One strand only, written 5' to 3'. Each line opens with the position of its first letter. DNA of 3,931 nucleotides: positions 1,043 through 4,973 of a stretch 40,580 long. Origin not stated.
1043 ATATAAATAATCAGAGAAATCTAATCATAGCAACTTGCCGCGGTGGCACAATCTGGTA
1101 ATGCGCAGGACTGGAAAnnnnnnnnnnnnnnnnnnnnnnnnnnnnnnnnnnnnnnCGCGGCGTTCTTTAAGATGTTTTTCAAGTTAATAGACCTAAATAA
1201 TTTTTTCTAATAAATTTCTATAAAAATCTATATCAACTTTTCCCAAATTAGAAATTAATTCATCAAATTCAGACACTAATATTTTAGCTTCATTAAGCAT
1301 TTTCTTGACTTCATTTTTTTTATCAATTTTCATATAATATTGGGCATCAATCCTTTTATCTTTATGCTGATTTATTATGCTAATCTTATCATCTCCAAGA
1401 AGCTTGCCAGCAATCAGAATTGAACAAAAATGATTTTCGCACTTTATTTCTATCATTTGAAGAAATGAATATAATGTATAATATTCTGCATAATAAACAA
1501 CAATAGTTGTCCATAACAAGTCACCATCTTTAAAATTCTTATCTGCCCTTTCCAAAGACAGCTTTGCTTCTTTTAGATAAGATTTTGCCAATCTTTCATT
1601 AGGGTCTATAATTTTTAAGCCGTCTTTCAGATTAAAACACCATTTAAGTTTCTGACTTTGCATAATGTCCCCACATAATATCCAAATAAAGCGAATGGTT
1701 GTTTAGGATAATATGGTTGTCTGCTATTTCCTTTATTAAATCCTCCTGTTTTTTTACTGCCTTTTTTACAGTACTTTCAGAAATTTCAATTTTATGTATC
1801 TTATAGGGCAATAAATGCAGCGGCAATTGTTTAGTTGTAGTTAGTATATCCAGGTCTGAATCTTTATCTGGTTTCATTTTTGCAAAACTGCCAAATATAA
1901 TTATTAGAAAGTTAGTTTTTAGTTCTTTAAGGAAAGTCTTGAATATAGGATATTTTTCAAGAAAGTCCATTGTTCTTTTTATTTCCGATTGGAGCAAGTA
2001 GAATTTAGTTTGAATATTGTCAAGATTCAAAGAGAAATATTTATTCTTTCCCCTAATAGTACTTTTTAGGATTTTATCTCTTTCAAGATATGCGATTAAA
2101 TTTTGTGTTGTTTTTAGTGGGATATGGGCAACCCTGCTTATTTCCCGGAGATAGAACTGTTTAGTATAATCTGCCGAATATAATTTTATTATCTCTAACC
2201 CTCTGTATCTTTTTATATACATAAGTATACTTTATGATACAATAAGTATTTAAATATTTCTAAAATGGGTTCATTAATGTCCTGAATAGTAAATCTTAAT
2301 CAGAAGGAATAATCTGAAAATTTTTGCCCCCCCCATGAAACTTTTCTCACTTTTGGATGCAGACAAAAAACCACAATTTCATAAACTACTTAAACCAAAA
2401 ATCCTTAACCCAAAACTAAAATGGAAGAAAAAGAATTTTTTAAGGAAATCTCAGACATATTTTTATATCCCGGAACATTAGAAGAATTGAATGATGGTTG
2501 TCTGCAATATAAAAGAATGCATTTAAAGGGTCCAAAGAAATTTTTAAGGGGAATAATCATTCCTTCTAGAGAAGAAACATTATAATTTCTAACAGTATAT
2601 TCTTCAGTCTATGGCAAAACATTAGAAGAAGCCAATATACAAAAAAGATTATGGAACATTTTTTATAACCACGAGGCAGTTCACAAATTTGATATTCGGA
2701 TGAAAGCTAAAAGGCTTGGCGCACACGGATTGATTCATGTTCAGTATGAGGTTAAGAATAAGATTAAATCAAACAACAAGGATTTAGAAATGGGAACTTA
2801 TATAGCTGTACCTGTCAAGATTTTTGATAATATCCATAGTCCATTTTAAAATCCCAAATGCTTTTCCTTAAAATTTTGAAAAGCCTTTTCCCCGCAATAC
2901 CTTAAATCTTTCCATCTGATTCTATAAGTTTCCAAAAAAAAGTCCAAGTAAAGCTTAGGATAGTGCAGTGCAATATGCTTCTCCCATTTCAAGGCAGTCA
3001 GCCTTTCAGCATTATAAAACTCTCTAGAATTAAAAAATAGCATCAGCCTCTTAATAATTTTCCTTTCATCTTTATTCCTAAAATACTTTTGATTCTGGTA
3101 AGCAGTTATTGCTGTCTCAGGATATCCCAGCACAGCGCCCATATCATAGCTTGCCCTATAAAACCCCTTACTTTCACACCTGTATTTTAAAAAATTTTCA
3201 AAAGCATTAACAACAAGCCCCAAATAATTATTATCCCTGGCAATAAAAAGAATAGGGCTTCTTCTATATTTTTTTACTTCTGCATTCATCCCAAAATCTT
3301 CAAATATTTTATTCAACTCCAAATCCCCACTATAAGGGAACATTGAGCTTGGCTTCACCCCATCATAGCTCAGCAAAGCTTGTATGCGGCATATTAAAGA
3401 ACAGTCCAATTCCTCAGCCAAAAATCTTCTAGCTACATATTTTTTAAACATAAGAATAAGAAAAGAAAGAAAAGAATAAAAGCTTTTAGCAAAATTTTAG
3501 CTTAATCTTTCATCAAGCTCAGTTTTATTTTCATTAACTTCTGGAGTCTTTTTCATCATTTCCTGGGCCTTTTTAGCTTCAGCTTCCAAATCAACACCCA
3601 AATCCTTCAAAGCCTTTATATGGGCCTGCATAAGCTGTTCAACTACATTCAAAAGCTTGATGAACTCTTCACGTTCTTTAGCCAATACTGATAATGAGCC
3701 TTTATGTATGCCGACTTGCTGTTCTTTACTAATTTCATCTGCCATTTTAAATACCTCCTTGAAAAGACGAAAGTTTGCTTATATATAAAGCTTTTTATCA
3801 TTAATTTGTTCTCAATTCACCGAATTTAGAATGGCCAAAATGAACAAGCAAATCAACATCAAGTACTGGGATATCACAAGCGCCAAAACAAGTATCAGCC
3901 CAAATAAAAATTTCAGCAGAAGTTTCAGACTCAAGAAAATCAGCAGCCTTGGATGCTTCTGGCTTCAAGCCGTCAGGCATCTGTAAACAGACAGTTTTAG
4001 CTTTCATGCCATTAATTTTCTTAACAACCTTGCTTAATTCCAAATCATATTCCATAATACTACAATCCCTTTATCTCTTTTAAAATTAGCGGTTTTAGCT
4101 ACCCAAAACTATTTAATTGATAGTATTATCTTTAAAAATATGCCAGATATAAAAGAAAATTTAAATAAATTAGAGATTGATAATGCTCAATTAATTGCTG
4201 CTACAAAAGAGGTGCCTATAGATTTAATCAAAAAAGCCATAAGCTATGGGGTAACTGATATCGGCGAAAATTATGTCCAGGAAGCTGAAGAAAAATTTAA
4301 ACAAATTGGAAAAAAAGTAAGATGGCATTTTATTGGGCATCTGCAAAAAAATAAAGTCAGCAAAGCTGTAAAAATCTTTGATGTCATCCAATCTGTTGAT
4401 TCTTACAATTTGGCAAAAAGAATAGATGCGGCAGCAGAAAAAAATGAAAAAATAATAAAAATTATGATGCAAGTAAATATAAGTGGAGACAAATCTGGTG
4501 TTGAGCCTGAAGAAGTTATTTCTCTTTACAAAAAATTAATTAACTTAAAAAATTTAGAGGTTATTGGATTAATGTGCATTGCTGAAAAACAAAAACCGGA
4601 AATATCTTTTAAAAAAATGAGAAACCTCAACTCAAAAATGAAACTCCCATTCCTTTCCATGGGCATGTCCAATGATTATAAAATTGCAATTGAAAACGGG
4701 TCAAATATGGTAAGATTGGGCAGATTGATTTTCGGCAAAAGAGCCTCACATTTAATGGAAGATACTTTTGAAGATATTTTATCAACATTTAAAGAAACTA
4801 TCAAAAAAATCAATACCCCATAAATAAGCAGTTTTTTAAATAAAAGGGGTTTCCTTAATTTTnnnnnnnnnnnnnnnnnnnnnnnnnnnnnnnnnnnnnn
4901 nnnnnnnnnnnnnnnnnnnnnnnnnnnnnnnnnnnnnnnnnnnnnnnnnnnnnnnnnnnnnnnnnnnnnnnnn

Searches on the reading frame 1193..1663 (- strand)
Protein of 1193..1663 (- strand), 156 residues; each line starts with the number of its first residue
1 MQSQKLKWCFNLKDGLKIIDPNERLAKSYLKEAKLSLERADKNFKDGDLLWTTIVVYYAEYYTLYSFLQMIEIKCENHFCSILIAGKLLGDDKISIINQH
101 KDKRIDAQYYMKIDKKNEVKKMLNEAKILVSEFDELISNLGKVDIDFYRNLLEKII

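Call 13: search_protein_families(library=pfam, proteins=[window:1193-1663:-], max_evalue=0.01)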
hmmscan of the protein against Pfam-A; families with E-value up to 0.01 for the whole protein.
window:1193-1663:- (156 aa): 1 family
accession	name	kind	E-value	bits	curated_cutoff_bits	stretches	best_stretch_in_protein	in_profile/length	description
PF05168.19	HEPN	-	0.0014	19.2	22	1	27-132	2-113/117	HEPN domain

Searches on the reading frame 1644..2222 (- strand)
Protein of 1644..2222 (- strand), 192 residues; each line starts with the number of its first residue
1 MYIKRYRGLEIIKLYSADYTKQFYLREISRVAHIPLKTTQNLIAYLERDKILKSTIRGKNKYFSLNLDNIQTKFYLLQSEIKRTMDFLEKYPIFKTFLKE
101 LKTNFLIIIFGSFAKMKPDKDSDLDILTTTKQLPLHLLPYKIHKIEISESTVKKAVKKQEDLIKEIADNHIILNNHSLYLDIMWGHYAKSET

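Call 13: search_protein_families(library=pfam, proteins=[window:1644-2222:-], max_evalue=0.01)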
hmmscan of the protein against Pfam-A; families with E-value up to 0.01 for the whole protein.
window:1644-2222:- (192 aa): 2 families
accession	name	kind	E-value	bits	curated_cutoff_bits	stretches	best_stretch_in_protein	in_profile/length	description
PF01909.29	NTP_transf_2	-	2.1e-06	28.5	21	1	94-145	4-47/93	Nucleotidyltransferase domain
PF18765.7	Polbeta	-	9.8e-06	26.1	26.9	1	100-172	9-75/93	Polymerase beta, Nucleotidyltransferase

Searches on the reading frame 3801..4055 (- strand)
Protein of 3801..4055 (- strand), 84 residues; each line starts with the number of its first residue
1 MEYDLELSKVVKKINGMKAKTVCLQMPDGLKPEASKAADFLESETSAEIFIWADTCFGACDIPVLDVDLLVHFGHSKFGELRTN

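Call 13: search_protein_families(library=pfam, proteins=[window:3801-4055:-], max_evalue=0.01)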
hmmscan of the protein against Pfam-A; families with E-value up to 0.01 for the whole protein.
window:3801-4055:- (84 aa): 1 family
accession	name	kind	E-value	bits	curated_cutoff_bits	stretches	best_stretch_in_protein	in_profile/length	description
PF01866.22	Diphthamide_syn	-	3.4e-14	53.4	33.2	1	26-79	1-58/302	Putative diphthamide synthesis protein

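Call 41: find_homologous_proteins(query=window:3801-4052:-, max_evalue=0.001)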
Query window:3801-4052:- (83 aa): 703 proteins with E <= 0.001 among 703 candidates; the best 120 are listed.
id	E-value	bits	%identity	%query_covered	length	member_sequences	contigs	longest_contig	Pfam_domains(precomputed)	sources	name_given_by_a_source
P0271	9.3e-49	181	100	100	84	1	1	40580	PF01866.23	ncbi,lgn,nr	ncbi:MAG: diphthamide synthesis protein [Nanoarchaeota archaeon]|nr:diphthamide synthesis protein [N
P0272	1.2e-34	136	72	100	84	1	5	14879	PF01866.23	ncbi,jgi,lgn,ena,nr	ncbi:hypothetical protein COV16_04980 [Candidatus Woesearchaeota archaeon CG10_big_fil_rev_8_21_14_0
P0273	2.2e-33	132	72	98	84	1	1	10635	PF01866.23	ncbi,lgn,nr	ncbi:hypothetical protein D6777_04345 [Candidatus Woesearchaeota archaeon]|nr:MAG: hypothetical prot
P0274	3.8e-32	128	70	98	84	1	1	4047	PF01866.23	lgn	-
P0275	3.8e-32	128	70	98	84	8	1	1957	PF01866.23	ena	-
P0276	1.0e-30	123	67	98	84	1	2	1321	PF01866.23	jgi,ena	-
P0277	9.7e-30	120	70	93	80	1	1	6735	PF01866.23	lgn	-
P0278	1.5e-29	120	65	96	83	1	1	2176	PF01866.23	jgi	jgi:2-(3-amino-3-carboxypropyl)histidine synthase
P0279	1.0e-28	117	65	94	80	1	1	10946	PF01866.23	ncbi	ncbi:MAG: diphthamide synthesis protein [archaeon]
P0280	3.9e-28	115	64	94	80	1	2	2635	PF01866.23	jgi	-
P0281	1.2e-27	114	65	95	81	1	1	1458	PF01866.23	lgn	-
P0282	2.0e-27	113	66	93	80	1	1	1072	PF01866.23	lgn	-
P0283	3.1e-27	112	64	100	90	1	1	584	PF01866.23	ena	-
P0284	1.4e-26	110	64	90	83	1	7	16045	PF01866.23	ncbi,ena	-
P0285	1.5e-26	110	63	94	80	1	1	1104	PF01866.23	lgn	-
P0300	2.8e-25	106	62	92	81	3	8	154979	PF01866.23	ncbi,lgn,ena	ncbi:MAG: diphthamide synthesis protein [Nanoarchaeota archaeon]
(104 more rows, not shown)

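Call 42: find_encoding_contigs(protein=P0300, flank=6000, max_places=2)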
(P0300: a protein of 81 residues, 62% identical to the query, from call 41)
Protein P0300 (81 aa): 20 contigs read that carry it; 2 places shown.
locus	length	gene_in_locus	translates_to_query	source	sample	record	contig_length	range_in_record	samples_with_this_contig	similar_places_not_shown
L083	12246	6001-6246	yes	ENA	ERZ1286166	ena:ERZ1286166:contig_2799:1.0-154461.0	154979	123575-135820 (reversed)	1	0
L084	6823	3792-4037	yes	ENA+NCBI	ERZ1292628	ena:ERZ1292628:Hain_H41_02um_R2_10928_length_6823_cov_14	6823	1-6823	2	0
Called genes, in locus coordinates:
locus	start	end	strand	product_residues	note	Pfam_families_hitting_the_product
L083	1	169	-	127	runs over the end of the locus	-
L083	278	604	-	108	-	-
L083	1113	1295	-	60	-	-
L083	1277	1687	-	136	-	-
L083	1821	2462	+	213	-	-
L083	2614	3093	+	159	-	PF01409:tRNA-synt_2d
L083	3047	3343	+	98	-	PF01409:tRNA-synt_2d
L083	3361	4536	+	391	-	PF03484:B5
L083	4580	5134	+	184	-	PF17759:tRNA_synthFbeta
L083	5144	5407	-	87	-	-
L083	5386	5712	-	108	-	-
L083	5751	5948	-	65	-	-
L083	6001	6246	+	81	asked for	PF01866:Diphthamide_syn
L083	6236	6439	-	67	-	-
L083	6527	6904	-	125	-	-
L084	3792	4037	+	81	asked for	PF01866:Diphthamide_syn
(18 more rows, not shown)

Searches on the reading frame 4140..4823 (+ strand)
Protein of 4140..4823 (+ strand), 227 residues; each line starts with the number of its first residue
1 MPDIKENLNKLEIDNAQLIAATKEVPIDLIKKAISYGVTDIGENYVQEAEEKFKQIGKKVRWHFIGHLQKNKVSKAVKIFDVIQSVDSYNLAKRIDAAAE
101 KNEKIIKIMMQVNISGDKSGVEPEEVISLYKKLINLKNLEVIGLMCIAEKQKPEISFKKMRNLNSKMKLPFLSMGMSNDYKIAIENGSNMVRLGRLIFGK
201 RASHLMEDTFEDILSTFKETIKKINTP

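Call 13: search_protein_families(library=pfam, proteins=[window:4140-4823:+], max_evalue=0.01)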
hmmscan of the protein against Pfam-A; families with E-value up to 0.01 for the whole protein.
window:4140-4823:+ (227 aa): 1 family
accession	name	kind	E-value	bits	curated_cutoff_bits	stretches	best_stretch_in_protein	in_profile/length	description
PF01168.26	Ala_racemase_N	-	1.1e-20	74.7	24.1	1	14-200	19-218/220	Alanine racemase, N-terminal domain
